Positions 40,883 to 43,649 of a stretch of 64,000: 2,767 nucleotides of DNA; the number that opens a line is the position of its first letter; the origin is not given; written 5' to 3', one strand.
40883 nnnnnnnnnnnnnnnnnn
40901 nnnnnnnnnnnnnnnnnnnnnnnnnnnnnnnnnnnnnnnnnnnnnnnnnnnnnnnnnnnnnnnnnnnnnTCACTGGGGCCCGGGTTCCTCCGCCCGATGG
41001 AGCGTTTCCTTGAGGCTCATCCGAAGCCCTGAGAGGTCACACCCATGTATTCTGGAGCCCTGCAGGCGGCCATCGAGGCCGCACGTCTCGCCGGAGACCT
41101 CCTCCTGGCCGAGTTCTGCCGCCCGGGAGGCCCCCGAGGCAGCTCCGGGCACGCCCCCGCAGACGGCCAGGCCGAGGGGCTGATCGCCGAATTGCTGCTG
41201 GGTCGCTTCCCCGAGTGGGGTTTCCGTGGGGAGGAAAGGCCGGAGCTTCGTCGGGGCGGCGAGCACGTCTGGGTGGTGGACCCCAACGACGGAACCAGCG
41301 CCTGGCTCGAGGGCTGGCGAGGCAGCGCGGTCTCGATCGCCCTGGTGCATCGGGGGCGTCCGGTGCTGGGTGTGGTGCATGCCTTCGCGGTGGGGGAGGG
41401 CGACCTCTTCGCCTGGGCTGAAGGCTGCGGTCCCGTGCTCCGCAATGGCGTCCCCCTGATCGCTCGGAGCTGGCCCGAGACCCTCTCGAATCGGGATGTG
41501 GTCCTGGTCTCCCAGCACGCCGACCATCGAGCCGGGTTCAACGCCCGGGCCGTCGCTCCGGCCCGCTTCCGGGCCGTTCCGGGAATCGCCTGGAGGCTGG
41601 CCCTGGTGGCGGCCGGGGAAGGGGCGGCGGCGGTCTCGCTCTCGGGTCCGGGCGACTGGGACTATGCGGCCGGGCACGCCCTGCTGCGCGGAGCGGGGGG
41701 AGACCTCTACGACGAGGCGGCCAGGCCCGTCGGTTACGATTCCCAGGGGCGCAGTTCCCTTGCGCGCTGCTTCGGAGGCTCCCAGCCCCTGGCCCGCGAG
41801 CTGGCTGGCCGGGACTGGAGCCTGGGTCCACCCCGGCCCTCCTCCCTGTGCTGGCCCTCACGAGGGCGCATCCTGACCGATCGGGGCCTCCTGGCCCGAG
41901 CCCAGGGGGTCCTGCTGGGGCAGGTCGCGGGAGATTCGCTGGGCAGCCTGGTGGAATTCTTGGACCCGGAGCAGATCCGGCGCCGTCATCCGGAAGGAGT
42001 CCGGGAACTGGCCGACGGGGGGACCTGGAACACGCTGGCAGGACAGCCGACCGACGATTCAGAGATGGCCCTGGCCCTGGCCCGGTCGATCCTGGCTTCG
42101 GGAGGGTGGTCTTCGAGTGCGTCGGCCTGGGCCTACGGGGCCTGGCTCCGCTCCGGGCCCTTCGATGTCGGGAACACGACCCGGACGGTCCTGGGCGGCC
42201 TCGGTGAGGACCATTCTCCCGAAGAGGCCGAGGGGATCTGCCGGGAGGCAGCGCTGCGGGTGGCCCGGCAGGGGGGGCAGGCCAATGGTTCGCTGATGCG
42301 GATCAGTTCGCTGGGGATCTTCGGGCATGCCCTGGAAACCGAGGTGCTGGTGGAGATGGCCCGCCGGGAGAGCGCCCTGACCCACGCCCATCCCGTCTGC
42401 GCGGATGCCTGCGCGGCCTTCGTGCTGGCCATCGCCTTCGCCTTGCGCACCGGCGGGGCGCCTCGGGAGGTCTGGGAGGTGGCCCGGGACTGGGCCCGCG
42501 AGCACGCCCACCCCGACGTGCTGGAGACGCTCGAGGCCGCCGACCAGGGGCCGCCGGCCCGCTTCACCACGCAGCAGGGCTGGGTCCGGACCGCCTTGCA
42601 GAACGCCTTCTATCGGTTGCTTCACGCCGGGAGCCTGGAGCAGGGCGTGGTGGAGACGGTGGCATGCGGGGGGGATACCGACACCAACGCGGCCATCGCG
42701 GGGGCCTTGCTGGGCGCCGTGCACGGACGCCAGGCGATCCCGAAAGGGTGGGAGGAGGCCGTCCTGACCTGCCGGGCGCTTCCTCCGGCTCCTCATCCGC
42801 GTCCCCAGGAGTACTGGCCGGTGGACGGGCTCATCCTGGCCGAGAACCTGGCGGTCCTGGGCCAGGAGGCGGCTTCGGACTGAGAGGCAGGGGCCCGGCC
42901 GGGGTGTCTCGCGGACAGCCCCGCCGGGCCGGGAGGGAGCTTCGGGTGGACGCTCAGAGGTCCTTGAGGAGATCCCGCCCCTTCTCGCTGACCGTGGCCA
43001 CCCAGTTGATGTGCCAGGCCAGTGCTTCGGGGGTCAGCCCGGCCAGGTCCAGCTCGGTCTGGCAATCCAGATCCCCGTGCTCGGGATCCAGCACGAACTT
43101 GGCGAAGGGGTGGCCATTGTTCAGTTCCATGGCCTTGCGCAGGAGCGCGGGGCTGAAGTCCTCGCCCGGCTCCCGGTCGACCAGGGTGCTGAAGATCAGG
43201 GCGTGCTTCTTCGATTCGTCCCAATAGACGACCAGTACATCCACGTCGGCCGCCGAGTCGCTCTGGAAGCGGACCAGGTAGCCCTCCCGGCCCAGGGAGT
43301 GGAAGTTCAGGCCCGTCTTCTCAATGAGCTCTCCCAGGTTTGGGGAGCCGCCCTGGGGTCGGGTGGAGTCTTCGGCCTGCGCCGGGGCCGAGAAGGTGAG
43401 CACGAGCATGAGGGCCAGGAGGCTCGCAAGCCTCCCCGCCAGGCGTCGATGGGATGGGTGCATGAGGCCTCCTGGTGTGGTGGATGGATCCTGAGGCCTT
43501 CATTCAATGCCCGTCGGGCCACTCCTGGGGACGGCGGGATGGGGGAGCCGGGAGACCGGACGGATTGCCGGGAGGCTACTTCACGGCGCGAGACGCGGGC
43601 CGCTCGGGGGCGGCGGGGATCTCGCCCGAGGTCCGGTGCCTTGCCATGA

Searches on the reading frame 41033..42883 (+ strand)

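Call 57: search_protein_families(library=pfam, proteins=[window:41033-42883:+], max_evalue=0.0001)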
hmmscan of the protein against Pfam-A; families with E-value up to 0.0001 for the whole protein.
window:41033-42883:+ (616 aa): 2 families
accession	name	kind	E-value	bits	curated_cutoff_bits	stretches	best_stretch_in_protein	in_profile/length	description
PF03747.19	ADP_ribosyl_GH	-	8.6e-63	213.1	26.2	1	292-571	1-286/287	ADP-ribosylglycohydrolase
PF00459.30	Inositol_P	-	1.6e-27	97.1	27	1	11-232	7-242/271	Inositol monophosphatase family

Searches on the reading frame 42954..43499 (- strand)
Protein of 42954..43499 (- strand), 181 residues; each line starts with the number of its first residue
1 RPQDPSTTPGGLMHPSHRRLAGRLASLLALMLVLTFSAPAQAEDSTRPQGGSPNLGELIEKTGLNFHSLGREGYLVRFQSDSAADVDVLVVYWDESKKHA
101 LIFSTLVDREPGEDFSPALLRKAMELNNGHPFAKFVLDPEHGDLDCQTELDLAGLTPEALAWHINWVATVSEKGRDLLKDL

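Call 57: search_protein_families(library=pfam, proteins=[window:42954-43499:-], max_evalue=0.0001)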
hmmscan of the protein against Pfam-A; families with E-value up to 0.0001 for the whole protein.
window:42954-43499:- (181 aa): 1 family
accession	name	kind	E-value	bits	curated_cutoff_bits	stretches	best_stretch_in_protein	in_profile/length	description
PF10722.14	YbjN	-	2.2e-07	31.6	22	1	89-173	36-119/126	Putative bacterial sensory transduction regulator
